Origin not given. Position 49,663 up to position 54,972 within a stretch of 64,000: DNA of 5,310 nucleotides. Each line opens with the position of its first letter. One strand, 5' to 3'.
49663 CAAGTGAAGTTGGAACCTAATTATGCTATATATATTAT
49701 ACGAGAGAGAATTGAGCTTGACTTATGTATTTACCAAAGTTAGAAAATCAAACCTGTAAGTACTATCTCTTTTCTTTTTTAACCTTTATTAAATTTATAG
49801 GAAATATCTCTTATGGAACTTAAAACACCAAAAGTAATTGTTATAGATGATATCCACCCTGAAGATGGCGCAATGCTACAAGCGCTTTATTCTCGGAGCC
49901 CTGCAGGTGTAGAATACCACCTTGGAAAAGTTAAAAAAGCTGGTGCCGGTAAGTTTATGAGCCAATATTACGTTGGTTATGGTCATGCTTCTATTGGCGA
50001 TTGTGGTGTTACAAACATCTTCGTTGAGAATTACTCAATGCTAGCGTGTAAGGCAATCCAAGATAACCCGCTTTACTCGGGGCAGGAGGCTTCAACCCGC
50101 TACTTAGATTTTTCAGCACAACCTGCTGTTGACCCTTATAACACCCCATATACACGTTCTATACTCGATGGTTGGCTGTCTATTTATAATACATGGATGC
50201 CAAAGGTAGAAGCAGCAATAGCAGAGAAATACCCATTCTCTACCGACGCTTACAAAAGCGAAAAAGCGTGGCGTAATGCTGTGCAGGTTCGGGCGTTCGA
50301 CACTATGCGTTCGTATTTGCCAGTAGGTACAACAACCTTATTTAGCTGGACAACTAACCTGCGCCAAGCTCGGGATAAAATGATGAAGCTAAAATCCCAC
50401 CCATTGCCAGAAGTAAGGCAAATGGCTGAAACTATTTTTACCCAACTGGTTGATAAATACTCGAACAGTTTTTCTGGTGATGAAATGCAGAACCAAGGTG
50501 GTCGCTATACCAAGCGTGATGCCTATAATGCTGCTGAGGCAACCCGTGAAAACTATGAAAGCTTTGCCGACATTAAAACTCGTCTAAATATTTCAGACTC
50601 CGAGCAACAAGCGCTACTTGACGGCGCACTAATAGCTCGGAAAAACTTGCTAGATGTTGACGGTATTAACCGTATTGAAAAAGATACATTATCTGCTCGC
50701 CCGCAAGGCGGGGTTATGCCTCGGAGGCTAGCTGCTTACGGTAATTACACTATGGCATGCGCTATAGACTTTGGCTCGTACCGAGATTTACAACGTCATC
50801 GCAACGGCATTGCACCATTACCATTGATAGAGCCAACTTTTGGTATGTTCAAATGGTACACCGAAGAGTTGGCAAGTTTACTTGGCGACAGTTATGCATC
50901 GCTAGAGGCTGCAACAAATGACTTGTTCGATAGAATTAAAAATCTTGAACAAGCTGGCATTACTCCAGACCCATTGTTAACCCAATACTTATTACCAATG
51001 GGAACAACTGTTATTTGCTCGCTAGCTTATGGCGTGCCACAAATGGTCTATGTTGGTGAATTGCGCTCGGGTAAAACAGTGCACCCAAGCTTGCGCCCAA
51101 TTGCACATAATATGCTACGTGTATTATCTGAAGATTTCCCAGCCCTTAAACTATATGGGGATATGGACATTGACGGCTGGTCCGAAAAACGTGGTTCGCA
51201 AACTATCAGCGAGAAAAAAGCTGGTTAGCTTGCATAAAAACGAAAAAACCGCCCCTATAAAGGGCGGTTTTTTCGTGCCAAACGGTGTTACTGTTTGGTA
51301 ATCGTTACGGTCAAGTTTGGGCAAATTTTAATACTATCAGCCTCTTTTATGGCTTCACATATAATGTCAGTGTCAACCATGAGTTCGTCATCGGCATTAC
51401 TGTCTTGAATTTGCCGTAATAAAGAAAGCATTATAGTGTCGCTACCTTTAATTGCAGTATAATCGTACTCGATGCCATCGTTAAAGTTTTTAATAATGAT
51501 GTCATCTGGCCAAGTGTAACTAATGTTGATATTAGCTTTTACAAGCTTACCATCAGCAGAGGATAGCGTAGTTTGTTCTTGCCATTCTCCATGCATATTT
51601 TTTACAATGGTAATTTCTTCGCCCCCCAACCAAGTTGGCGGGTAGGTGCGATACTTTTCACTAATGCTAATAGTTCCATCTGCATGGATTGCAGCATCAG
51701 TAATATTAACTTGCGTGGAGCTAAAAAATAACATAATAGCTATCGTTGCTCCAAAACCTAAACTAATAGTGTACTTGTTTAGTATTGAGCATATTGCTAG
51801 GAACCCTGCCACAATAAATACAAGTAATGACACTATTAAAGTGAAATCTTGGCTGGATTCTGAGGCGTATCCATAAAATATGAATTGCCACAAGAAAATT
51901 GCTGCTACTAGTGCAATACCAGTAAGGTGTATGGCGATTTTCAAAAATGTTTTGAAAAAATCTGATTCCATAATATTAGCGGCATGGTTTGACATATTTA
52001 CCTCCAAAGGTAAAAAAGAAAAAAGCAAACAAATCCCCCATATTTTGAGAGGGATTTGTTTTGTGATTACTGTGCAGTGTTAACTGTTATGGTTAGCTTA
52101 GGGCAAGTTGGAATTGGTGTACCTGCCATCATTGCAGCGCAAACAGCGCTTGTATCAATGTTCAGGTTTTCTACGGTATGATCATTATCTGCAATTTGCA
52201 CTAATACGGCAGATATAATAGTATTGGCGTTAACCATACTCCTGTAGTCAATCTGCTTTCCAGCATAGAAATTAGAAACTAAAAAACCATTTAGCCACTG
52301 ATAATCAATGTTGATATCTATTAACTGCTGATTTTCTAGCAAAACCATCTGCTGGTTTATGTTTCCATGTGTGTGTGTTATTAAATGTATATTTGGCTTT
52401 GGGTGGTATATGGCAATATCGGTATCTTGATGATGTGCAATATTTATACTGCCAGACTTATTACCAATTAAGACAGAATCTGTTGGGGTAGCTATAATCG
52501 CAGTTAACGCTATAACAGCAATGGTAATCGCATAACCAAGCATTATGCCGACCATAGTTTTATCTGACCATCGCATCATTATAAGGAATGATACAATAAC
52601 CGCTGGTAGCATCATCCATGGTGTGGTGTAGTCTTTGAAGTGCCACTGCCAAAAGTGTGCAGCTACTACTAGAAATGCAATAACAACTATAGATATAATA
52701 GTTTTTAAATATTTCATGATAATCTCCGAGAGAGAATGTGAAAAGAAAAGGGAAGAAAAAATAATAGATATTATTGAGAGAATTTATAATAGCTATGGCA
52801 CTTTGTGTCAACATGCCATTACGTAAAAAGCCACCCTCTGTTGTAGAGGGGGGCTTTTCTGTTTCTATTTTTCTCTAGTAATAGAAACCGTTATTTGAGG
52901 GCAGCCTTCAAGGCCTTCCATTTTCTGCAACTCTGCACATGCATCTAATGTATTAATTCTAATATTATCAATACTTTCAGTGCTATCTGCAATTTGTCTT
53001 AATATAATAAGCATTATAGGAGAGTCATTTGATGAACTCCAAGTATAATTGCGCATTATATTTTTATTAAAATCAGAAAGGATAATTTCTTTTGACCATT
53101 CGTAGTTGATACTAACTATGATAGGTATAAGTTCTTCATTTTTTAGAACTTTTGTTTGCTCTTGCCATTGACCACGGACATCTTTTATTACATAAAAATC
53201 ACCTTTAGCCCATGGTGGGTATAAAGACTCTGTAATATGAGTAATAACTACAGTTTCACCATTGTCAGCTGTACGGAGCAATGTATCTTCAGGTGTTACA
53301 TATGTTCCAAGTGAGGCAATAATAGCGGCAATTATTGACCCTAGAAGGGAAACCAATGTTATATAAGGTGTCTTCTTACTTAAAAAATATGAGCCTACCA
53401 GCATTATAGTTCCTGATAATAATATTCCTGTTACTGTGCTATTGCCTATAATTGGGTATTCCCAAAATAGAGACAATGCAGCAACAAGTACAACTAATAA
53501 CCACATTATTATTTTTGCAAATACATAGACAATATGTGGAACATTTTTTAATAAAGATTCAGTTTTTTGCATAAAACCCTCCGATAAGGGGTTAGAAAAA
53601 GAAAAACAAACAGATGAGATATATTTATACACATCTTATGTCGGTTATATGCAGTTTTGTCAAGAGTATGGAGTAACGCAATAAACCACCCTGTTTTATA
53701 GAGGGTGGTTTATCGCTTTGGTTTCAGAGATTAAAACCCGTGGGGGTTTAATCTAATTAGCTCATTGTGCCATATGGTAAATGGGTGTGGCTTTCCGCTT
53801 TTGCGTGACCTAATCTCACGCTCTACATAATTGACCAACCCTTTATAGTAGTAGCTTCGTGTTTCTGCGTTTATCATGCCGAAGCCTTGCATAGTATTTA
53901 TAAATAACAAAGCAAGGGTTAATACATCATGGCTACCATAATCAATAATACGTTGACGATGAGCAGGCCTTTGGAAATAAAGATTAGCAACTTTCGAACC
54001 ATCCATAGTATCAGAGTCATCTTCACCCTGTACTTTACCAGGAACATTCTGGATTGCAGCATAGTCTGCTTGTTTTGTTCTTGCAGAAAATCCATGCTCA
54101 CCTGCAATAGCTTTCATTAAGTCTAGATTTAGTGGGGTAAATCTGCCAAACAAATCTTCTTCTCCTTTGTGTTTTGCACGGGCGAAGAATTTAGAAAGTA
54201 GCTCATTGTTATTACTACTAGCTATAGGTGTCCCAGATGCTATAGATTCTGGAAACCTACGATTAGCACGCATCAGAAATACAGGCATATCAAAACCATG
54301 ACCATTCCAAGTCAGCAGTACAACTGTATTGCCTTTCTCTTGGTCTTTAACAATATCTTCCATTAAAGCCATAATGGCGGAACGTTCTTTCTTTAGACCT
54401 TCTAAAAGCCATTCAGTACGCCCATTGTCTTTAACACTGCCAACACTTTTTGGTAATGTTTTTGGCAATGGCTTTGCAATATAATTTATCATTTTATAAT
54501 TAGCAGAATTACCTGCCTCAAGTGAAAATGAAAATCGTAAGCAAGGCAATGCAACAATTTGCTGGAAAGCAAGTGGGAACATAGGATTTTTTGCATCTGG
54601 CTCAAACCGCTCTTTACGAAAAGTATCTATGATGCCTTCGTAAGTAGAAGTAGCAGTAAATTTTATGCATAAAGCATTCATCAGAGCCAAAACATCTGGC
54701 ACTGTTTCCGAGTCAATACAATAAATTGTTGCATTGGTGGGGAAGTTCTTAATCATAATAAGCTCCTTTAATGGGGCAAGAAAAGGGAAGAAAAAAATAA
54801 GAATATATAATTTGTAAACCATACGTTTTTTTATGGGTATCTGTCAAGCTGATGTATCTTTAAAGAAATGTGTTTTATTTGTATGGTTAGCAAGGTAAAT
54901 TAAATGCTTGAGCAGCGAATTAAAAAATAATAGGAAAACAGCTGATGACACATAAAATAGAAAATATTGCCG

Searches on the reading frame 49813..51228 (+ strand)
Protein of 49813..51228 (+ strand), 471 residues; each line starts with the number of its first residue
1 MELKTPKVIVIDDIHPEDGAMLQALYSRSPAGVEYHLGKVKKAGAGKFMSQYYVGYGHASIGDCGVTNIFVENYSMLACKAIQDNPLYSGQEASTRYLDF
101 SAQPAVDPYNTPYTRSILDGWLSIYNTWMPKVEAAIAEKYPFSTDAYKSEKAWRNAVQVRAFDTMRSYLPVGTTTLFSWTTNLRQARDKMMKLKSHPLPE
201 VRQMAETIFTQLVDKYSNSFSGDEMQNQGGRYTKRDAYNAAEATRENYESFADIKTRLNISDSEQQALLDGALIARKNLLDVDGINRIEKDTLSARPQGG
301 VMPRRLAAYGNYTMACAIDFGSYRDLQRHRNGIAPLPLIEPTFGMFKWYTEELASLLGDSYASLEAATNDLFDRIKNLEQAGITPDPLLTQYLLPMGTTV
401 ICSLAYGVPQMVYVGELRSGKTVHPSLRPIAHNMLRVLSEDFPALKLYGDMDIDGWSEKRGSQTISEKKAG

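Call 3: search_protein_families(library=pfam, proteins=[window:49813-51228:+], max_evalue=0.01)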
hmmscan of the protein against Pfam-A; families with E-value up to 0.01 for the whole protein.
window:49813-51228:+ (471 aa): 1 family
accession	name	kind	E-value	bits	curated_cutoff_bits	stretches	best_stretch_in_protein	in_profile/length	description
PF02511.20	Thy1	-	4.2e-16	59.7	24.8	1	44-213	37-186/191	Thymidylate synthase complementing protein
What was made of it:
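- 49813..51228 (+): Divergent neighbour: long ThyX-like protein, 471 aa. Context only, not shown to be functionally linked. Pfam Thy1 E=4.2e-16 (call 3).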

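Call 4: search_protein_families(library=ncbifam, proteins=[window:49813-51228:+], max_evalue=0.01)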
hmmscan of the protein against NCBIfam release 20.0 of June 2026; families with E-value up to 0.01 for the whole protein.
window:49813-51228:+ (471 aa): 1 family
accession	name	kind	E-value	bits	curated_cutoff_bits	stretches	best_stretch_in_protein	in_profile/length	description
TIGR02170.1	thyX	equivalog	1.3e-05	24.8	87.9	1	87-216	80-204/211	FAD-dependent thymidylate synthase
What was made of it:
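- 49813..51228 (+): TIGR02170 scores 24.8 bits, below its 87.9 cut-off (call 4).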

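Call 9: list_cluster_members(proteins=[P0001, P0002, P0010, window:49813-51228:+])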
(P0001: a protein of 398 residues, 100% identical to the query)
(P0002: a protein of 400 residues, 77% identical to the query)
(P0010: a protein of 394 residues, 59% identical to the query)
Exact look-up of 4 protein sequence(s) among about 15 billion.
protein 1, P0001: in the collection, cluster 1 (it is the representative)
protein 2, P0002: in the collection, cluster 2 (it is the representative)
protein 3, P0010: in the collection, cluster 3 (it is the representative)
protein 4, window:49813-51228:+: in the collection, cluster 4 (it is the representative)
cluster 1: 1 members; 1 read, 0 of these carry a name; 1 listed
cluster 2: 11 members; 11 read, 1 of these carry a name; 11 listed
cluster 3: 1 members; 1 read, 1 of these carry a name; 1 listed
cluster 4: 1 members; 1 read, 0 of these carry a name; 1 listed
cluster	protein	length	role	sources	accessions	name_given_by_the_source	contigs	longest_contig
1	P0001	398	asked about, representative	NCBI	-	-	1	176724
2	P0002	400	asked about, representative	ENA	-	-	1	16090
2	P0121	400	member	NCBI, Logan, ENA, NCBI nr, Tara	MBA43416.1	MAG: indoleamine 2,3-dioxygenase [Magnetococcales bacterium] | indoleamine 2,3-dioxygenase [Magnetococcales bacterium] | strand:- start:99017 stop:100219 length:1203 start_codon:yes stop_codon:yes ...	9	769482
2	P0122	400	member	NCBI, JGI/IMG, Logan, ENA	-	-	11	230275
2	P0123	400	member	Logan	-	-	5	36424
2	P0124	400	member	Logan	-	-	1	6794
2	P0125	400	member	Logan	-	-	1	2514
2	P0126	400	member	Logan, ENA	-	-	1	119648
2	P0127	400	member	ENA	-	-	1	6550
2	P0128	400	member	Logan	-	-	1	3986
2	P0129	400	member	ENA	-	-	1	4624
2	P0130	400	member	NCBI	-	-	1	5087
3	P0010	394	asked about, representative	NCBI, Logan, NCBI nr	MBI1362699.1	MAG: indoleamine 2,3-dioxygenase [Proteobacteria bacterium] | indoleamine 2,3-dioxygenase [Pseudomonadota bacterium]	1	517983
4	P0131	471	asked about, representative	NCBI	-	-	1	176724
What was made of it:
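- Tried and rejected: All that is known is an NCBI contig of 176,724 bp (call 9).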

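Call 38: search_solved_structures(query=window:49813-51228:+, max_evalue=1, show_alignments=2)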
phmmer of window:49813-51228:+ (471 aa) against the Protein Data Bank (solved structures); distinct sequences matched with E-value up to 1: 0.
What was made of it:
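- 49813..51228 (+): No PDB sequence hit (call 38).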

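Call 47: find_homologous_proteins(query=window:49813-51228:+, max_evalue=0.001)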
Query window:49813-51228:+ (471 aa): 5648 proteins with E <= 0.001 among 8000 candidates; the best 120 are listed.
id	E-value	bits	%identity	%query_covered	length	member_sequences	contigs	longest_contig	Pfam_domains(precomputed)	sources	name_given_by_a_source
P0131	0.0e+0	1080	100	100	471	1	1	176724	PF02511.21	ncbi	-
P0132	1.9e-259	879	80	99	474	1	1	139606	PF02511.21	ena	-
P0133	1.1e-256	870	79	99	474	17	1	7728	PF02511.21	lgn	-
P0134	2.0e-256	869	78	99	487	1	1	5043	PF02511.21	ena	-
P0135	5.6e-251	851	78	99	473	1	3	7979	PF02511.21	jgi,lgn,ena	-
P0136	6.3e-243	825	74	99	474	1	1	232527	PF02511.21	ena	-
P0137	1.8e-242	823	74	99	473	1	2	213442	PF02511.21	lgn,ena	-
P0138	3.0e-239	813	73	100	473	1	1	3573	PF02511.21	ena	-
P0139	1.6e-238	810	75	99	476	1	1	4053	PF02511.21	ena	-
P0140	1.0e-226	771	69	99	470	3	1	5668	PF02511.21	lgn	-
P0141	2.4e-218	744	69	98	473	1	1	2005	PF02511.21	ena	-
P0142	2.6e-217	740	67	99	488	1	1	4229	PF02511.21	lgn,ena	-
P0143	7.1e-201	686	63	98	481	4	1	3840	PF02511.21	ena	-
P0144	2.0e-196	671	62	98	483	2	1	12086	PF02511.21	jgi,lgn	jgi:thymidylate synthase ThyX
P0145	1.0e-195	669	62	99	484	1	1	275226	PF02511.21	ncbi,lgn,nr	ncbi:MAG: hypothetical protein GC134_04085 [Proteobacteria bacterium]|nr:hypothetical protein [Pseud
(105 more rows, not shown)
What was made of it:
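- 49813..51228 (+): Widespread family with 5,648 hits (call 47).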

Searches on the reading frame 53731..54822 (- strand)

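Call 3: search_protein_families(library=pfam, proteins=[window:53731-54822:-], max_evalue=0.01)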
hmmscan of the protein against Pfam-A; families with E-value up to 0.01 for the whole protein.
window:53731-54822:- (363 aa): 2 families
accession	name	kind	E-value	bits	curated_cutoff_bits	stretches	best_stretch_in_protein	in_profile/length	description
PF10108.15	DNA_pol_B_exo2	-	7e-15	55.7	24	1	139-340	26-203/213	Predicted 3'-5' exonuclease related to the exonuclease domain of PolB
PF13482.12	RNase_H_2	-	3.9e-05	24.1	22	1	136-307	34-161/165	RNase_H superfamily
